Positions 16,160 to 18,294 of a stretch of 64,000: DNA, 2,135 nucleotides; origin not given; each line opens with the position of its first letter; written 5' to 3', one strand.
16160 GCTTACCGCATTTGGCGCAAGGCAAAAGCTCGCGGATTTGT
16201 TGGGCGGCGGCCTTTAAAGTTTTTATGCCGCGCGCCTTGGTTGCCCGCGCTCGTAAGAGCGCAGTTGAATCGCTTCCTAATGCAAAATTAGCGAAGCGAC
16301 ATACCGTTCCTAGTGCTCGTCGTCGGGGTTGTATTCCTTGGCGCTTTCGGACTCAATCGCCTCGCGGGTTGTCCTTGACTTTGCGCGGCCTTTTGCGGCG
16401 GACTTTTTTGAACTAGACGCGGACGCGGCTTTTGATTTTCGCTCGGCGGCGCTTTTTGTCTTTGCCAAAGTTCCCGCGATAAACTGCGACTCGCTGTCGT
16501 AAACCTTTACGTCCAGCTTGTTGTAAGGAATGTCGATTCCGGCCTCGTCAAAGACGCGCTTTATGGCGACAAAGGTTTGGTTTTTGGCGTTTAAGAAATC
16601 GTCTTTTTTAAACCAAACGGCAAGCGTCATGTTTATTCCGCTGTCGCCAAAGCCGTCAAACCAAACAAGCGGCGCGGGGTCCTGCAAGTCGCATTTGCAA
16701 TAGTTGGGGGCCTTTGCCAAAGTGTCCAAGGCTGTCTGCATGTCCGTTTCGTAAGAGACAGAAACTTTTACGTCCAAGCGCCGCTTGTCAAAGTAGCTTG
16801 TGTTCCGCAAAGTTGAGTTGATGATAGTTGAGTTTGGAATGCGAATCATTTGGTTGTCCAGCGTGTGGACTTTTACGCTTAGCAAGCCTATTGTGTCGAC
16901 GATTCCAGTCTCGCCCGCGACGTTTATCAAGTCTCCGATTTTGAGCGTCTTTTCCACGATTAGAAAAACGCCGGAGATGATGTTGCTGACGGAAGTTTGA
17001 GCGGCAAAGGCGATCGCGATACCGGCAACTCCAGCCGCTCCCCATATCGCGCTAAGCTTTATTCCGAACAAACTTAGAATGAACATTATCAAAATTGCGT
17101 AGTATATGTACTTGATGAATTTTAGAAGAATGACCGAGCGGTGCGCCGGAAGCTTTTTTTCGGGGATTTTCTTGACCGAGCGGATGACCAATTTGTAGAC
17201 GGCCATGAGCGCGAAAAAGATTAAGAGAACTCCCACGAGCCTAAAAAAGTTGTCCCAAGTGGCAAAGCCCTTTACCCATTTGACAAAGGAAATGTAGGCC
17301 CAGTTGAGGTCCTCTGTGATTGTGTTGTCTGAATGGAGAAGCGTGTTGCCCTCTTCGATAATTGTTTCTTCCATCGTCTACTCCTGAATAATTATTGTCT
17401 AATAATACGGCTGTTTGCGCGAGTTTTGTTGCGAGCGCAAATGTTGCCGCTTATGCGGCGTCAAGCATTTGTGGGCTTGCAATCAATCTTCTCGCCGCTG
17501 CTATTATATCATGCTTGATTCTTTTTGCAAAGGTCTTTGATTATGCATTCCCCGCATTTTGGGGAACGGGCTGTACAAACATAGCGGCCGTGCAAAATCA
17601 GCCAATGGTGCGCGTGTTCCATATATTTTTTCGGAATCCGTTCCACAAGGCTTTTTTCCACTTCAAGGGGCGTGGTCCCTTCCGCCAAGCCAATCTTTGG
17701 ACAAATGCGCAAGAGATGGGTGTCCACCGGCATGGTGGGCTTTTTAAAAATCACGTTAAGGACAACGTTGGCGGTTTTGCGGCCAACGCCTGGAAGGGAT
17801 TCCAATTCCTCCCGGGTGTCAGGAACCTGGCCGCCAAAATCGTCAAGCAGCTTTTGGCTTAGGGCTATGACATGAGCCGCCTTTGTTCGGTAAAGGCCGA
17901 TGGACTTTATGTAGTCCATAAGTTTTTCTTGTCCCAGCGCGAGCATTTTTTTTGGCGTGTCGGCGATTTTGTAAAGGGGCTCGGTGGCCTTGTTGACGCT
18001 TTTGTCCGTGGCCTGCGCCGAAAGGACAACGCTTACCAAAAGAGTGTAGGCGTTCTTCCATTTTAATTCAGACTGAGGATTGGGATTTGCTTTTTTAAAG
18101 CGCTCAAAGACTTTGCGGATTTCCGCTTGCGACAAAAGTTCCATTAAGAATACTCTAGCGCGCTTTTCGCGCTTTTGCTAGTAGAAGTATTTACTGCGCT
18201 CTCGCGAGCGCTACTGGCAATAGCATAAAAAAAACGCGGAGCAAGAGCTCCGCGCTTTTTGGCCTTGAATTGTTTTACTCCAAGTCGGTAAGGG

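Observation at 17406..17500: Dispersed intergenic repeat with compensatory base changes (copies at 17406 and 37950, partial copy at 1038)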

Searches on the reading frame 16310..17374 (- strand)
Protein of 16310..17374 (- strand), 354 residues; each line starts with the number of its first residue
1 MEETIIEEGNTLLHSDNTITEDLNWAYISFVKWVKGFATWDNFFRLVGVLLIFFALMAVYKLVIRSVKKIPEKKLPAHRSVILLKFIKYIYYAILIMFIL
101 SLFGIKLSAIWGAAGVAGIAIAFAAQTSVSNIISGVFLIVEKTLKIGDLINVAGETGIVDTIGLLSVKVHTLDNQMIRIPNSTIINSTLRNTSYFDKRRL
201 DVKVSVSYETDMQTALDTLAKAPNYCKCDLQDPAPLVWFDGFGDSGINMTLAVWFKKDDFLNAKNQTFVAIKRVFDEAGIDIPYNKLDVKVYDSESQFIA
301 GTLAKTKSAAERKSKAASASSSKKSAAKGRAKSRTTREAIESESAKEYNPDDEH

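Call 20: find_related_loci(query=window:16310-17374:-, collection=genome_contigs, flank=2500)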
Query window:16310-17374:- (354 aa) in genome_contigs; peptide patterns used: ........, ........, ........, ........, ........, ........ (x = any residue, [..] = any of these).
124 stretches matched a pattern; 33 encode a relative of the query (tblastn E <= 1e-3); 33 distinct loci.
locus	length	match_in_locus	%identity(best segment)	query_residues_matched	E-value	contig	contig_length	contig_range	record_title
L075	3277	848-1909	97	1-354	0e+0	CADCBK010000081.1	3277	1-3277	MAG: uncultured Spirochaetaceae bacterium isolate RUG14489 genome assembly, contig: RUG14489_asm_81, whole genome shotgu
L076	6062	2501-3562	94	1-354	0e+0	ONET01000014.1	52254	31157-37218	uncultured Treponema sp. isolate RUG239 genome assembly, contig: scaffold_430, whole genome shotgun sequence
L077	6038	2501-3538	81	1-354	0e+0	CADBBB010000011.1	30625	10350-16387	MAG: uncultured Spirochaetaceae bacterium isolate RUG13809 genome assembly, contig: RUG13809_asm_11, whole genome shotgu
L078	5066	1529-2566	81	1-354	0e+0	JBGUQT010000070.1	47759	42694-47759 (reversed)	MAG: Treponema sp. isolate ruminal_MAG_133 ruminal_MAG_133_contig_0070, whole genome shotgun sequence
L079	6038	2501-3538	81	1-354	0e+0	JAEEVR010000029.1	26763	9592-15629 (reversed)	MAG: Treponema sp. isolate Tb.RUG.459 NODE_7267_length_26763_cov_2.787055, whole genome shotgun sequence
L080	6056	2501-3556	80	1-354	0e+0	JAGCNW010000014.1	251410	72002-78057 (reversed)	MAG: Treponema sp. isolate RGIG9962 Yak_Reticulum-2__c285658, whole genome shotgun sequence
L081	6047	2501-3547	80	1-354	0e+0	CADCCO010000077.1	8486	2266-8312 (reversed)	MAG: uncultured Spirochaetaceae bacterium isolate RUG14523 genome assembly, contig: RUG14523_asm_77, whole genome shotgu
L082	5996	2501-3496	87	23-354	1e-173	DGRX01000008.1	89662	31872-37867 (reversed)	MAG TPA_asm: Treponema sp. UBA4377 UBA4377_contig_16958, whole genome shotgun sequence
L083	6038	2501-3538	73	10-354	7e-157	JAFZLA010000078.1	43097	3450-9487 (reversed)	MAG: Treponema sp. isolate RGIG7863 Water_buffalos_Reticulum-4__c787421, whole genome shotgun sequence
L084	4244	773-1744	71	23-354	2e-147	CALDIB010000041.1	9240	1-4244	MAG TPA_asm: uncultured Treponema sp. isolate ERR1278103_bin.26_CONCOCT_v1.1_MAG genome assembly, contig: ERZ841272.9890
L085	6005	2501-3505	69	10-346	5e-142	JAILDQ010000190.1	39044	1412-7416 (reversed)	MAG: Treponema sp. isolate RUI024 k141_2930676_flag=0_multi=187.0765_len=39044, whole genome shotgun sequence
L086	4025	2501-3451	65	29-353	6e-133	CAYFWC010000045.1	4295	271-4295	MAG TPA_asm: uncultured Treponema sp. isolate ERP107106_co1_300 genome assembly, contig: NODE_18715_length_4295_cov_8.71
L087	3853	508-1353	67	29-314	2e-125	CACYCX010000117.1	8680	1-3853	MAG: uncultured Spirochaetaceae bacterium isolate RUG11820 genome assembly, contig: RUG11820_asm_117, whole genome shotg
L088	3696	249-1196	61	10-325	1e-120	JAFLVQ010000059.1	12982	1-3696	MAG: Spirochaetales bacterium isolate HAN109 Seq59, whole genome shotgun sequence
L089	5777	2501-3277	56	33-291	5e-103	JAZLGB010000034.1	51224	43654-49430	MAG: Treponema sp. isolate T1900045000_TA20190062.MAGScoT_cleanbin_000036 SGB_4285_k141_902555, whole genome shotgun seq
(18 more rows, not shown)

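Call 53: search_protein_families(library=pfam, proteins=[window:16310-17374:-])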
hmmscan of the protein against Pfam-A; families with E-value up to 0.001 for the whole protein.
window:16310-17374:- (354 aa): 3 families
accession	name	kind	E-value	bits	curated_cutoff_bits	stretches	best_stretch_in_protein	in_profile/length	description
PF00924.24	MS_channel_2nd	-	1e-18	67.6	20.2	1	127-193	1-67/68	Mechanosensitive ion channel, beta-domain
PF21082.3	MS_channel_3rd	-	4.1e-15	56.4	21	1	202-282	3-88/88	Mechanosensitive ion channel MscS, C-terminal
PF21088.3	MS_channel_1st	-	1.1e-06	28.9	23.1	1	85-126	1-42/42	Mechanosensitive ion channel, transmembrane helices 2/3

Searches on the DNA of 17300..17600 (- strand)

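Call 8: search_rna_families(source=window, start=17300, end=17600, threshold=evalue, max_evalue=10, show_alignments=3)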
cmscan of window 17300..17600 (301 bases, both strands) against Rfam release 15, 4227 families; matches with E-value up to 10: 1.
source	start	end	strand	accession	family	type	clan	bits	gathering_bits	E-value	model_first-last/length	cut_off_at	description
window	17451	17600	-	RF04127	MIR8007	Gene; miRNA;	-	18.3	195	0.25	73-226/226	5'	MIR8007 microRNA precursor family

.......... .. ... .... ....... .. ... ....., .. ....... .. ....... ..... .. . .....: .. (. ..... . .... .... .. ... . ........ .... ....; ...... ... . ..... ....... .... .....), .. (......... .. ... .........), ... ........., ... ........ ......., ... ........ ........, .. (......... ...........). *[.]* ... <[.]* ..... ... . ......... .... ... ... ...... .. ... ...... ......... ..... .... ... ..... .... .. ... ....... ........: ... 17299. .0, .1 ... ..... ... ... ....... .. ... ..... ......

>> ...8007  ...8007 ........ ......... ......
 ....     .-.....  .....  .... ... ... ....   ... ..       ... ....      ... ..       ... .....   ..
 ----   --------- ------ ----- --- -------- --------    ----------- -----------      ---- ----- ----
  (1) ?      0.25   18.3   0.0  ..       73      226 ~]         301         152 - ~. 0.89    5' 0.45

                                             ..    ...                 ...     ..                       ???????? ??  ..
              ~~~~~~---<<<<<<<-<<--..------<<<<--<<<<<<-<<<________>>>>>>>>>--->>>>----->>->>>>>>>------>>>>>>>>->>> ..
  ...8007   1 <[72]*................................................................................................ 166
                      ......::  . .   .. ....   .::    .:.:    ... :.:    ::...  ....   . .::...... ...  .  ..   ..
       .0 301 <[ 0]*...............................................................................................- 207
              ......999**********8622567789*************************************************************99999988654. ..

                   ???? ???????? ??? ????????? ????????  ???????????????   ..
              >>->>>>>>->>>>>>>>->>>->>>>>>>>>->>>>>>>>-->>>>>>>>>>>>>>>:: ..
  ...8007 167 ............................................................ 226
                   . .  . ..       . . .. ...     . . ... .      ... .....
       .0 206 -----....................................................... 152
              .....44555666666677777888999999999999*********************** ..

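Call 22: build_rna_model(alignment_id=A1)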
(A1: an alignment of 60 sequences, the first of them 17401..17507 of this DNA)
Model R1 built from alignment A1 (60 sequences, 114 columns); structure: RNAalifold consensus.
model positions 107; base pairs 17; branch points 1; effective number of sequences 1.89; information 0.589 bits per position. Calibrated on 0.2 Mb of random sequence (short: E-values are rough).
structure used (alignment columns):
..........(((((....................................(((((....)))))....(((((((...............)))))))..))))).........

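Call 24: search_with_rna_model(model_id=R1, sources=[L001, L002, L003, L004, L005, L006, L007, L008, L009, L010, L012, L013, L016, L017, L018, L019, L020, L021, L022, L023, L025, L026, L027, L028, L029, L030, L032, L033, L034, L035, L036, L037, L038, L039, L040, L041, L042, L043, L044, L045, L046, L047, L048, L049, L050, L051, L052, L053, L054, L055, L058, L059, L060, L061, L062, L064, L066, L067, L068, L069, L070, L071, L072, L074, L075, L076, L077, L078, L079, L080, L081, L082, L083, L084, L085, L086, L087, L088, L089, L090, L091, L092, L093, L094, L095, L096, L097, L098, L099, L100, L101, L102, L103, L104, L105, L107, window], max_evalue=0.001, make_alignment=true)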
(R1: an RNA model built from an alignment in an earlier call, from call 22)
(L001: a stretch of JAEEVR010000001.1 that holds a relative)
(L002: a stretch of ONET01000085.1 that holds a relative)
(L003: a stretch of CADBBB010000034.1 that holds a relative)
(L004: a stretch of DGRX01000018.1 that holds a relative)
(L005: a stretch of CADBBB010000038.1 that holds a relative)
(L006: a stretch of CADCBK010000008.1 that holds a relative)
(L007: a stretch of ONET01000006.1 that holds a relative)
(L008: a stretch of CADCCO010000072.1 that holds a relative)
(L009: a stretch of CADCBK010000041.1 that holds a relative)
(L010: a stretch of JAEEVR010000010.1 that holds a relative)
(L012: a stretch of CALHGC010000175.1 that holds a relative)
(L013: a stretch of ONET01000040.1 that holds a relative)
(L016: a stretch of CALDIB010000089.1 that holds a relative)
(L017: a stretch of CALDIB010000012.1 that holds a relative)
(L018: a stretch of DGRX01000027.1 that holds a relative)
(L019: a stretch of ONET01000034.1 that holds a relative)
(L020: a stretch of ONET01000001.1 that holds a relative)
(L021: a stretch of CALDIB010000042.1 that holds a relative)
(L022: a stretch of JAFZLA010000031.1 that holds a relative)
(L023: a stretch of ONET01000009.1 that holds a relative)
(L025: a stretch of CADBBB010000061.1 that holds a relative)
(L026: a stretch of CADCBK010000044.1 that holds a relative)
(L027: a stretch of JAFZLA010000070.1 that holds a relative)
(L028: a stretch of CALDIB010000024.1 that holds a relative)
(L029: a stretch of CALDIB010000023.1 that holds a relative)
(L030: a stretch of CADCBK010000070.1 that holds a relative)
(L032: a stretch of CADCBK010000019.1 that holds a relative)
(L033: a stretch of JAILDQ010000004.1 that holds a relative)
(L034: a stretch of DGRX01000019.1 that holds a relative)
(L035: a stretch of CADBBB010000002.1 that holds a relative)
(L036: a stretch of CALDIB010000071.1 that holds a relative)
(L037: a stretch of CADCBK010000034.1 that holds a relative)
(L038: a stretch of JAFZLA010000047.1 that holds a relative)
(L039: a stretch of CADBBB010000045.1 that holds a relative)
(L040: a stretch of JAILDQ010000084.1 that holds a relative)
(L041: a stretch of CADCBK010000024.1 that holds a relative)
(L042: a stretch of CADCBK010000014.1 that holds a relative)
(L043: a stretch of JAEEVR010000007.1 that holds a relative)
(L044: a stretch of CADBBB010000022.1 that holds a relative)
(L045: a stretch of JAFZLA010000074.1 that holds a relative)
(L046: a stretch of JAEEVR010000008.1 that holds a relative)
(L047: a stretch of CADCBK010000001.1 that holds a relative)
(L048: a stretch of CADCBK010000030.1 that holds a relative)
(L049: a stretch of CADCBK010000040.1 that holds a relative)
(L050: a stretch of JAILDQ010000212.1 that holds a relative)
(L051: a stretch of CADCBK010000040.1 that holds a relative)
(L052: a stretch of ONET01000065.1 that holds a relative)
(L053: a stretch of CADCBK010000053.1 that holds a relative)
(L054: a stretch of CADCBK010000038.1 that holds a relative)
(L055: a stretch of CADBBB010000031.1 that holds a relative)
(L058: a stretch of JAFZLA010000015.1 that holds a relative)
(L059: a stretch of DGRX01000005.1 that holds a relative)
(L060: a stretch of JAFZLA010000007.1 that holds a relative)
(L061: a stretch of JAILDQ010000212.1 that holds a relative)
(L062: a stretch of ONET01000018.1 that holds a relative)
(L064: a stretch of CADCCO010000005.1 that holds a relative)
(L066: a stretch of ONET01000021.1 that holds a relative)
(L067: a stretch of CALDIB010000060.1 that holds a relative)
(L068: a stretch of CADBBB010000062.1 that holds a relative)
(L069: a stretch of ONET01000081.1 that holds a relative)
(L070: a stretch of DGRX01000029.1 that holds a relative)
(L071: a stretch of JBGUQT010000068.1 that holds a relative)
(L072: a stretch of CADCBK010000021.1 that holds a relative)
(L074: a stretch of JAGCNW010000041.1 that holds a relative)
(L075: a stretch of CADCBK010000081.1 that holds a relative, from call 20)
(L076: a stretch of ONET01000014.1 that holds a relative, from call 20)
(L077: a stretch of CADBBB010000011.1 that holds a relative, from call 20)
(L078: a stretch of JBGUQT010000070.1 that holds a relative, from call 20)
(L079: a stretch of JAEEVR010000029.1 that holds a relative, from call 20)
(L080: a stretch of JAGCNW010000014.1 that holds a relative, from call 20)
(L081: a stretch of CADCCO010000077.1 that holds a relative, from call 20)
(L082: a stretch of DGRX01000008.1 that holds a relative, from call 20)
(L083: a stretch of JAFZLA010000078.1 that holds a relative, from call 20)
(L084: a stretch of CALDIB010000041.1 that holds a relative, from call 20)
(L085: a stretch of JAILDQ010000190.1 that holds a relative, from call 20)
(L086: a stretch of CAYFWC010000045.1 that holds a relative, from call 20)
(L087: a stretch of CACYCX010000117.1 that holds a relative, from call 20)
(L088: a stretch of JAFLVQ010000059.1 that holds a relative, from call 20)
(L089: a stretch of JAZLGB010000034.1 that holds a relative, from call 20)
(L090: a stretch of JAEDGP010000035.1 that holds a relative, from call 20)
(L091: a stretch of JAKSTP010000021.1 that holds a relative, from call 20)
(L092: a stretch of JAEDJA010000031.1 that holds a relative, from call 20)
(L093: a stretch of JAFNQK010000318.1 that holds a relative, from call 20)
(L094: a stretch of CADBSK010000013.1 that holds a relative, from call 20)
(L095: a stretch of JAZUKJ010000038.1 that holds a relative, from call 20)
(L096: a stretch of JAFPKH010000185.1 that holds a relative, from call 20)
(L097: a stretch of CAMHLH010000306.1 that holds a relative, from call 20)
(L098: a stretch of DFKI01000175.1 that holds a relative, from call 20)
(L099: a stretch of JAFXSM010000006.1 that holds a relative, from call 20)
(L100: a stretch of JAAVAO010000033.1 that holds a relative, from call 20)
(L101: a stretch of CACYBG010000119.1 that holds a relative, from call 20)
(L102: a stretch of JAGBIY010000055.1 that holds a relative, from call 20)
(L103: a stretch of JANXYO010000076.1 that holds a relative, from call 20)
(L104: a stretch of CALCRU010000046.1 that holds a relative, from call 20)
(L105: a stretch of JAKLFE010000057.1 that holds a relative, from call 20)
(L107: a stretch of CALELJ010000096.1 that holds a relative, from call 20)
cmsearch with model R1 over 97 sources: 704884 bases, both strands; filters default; matches with E-value up to 0.001: 79.
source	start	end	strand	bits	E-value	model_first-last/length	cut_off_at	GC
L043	7411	7517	-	119.7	3.7e-30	1-107/107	no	0.51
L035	7682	7788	-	119.1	5.5e-30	1-107/107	no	0.51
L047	6637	6743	+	119.1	5.5e-30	1-107/107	no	0.51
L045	2590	2696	+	117.8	1.3e-29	1-107/107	no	0.52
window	37945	38051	-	117.6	1.5e-29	1-107/107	no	0.52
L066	4860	4966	-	116.8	2.6e-29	1-107/107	no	0.55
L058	2255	2361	+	115.2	7.1e-29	1-107/107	no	0.51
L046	996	1102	+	114.6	1e-28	1-107/107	no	0.56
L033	7820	7926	-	112.9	3.2e-28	1-107/107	no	0.5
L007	1561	1666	-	112.7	3.6e-28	1-107/107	no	0.57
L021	29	135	-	112.5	4.2e-28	1-107/107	no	0.55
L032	6696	6802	+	112.2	5.1e-28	1-107/107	no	0.56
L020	2563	2669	-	111.7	6.7e-28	1-107/107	no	0.49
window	17401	17506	-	111.4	8.4e-28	1-107/107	no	0.49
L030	480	587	-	111.2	9.9e-28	1-107/107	no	0.5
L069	5085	5191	-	111.1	1e-27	1-107/107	no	0.49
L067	6734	6839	-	111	1.1e-27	1-107/107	no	0.54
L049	3747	3854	-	111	1.1e-27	1-107/107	no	0.54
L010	1073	1179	+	110.6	1.4e-27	1-107/107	no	0.51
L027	234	340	-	109.9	2.3e-27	1-107/107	no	0.51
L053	3751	3856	-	109.8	2.3e-27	1-107/107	no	0.55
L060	5847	5952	+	109.7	2.5e-27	1-107/107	no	0.52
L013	4816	4923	+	108.8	4.7e-27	1-107/107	no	0.61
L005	4357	4464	-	108.4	6e-27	1-107/107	no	0.61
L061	6809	6916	+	108.1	7e-27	1-107/107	no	0.5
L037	4008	4113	-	107.1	1.4e-26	1-107/107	no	0.56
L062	3331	3436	-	106.3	2.3e-26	1-107/107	no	0.61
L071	291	397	+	106.1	2.6e-26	1-107/107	no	0.49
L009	5728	5834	+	105.9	3e-26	1-107/107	no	0.51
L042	1205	1311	-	105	5.6e-26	1-107/107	no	0.49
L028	2703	2808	+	104.9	5.8e-26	1-107/107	no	0.56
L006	82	187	+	104.4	8.1e-26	1-107/107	no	0.58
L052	4129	4232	-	104.3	8.7e-26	1-107/107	no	0.46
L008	1427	1533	+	103.2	1.7e-25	1-107/107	no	0.54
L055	6701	6806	+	102.7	2.5e-25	1-107/107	no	0.55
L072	3281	3387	-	102.3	3.1e-25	1-107/107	no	0.5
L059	1802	1904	-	102.3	3.2e-25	1-107/107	no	0.57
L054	7739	7844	+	102.3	3.2e-25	1-107/107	no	0.58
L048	2742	2845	-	102.2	3.5e-25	1-107/107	no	0.5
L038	5141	5244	-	101.9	4.1e-25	1-107/107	no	0.48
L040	5251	5356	-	101.8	4.5e-25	1-107/107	no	0.51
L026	5559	5666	+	101.5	5.4e-25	1-107/107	no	0.52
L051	759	863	-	101.4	5.8e-25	1-107/107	no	0.58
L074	256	361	-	101.2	6.6e-25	1-107/107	no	0.52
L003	4532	4636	-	100.9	7.9e-25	1-107/107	no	0.59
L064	2230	2335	-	100.5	1e-24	1-107/107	no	0.52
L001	4394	4498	+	99.7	1.7e-24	1-107/107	no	0.48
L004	4103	4206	+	99.6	1.9e-24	1-107/107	no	0.55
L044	468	570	+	99.4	2.2e-24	1-107/107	no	0.54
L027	2531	2637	-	99.3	2.3e-24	1-107/107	no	0.5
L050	5240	5346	-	99.1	2.6e-24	1-107/107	no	0.5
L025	3714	3817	+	98.8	3.2e-24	1-107/107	no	0.53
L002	5658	5764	+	98.1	5e-24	1-107/107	no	0.53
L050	5126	5232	-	97.4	7.6e-24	1-107/107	no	0.52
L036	2927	3032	+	97.2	8.6e-24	1-107/107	no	0.49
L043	1090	1196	-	97.2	9.1e-24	1-107/107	no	0.5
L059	5876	5981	-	94.9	4e-23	1-107/107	no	0.56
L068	639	744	-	94.3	6e-23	1-107/107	no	0.57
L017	2002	2105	-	94.1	6.5e-23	1-107/107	no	0.51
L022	3856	3959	+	92.3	2.2e-22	1-107/107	no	0.47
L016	951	1057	-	92.3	2.2e-22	1-107/107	no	0.54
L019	1739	1844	+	92.2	2.3e-22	1-107/107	no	0.51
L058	3253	3358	+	90.5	6.9e-22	1-107/107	no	0.57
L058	6130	6237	-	90.5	7.1e-22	1-107/107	no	0.56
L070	156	250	-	89.8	1.1e-21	1-107/107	no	0.48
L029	2626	2730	-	86.7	8.3e-21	1-107/107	no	0.47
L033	5096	5203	-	83.2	8.4e-20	1-107/107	no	0.49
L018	7923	8000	-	80.9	3.6e-19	30-107/107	5'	0.49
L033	3819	3926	-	74.1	3.1e-17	1-107/107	no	0.52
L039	3682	3849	+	73.7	4.2e-17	1-107/107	no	0.49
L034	3412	3574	-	72.8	7.2e-17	1-107/107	no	0.51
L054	7847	7952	+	71.2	2.1e-16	1-107/107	no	0.57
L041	33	199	+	69.3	7.3e-16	1-107/107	no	0.54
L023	3090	3253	+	61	1.6e-13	1-107/107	no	0.55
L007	3009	3114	-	49.5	2.9e-10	1-107/107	no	0.56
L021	136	234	-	43.7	1.2e-08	1-107/107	no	0.47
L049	2795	2852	-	32.7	1.7e-05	1-107/107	no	0.5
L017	3609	3750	-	29.4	0.00014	1-107/107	no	0.49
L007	1669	1778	-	27.7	0.00042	1-107/107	no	0.51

Alignment A2: 79 matches aligned to the model, 260 columns, each read 5' to 3' on its own strand. Consensus structure (alignment columns), stored with it:
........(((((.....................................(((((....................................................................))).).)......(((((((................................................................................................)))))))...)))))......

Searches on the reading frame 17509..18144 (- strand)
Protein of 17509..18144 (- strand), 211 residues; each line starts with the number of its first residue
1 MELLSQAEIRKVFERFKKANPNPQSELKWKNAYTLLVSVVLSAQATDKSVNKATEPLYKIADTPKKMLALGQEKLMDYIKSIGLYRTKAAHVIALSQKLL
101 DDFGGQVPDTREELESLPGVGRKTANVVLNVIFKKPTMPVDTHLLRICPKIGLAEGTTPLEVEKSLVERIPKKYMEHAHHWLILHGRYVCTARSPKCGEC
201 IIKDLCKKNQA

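Call 53: search_protein_families(library=pfam, proteins=[window:17509-18144:-])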
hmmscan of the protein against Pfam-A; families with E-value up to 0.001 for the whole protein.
window:17509-18144:- (211 aa): 3 families
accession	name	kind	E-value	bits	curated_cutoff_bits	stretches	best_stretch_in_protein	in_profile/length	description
PF00730.31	HhH-GPD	-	7.9e-23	81.3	26.2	1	37-172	1-108/108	HhH-GPD superfamily base excision DNA repair protein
PF00633.29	HHH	-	5.6e-11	42.1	24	1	103-130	2-29/30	Helix-hairpin-helix motif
PF10576.14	EndIII_4Fe-2S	-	4.2e-08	33.7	20.5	1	190-206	1-17/17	Iron-sulfur binding domain of endonuclease III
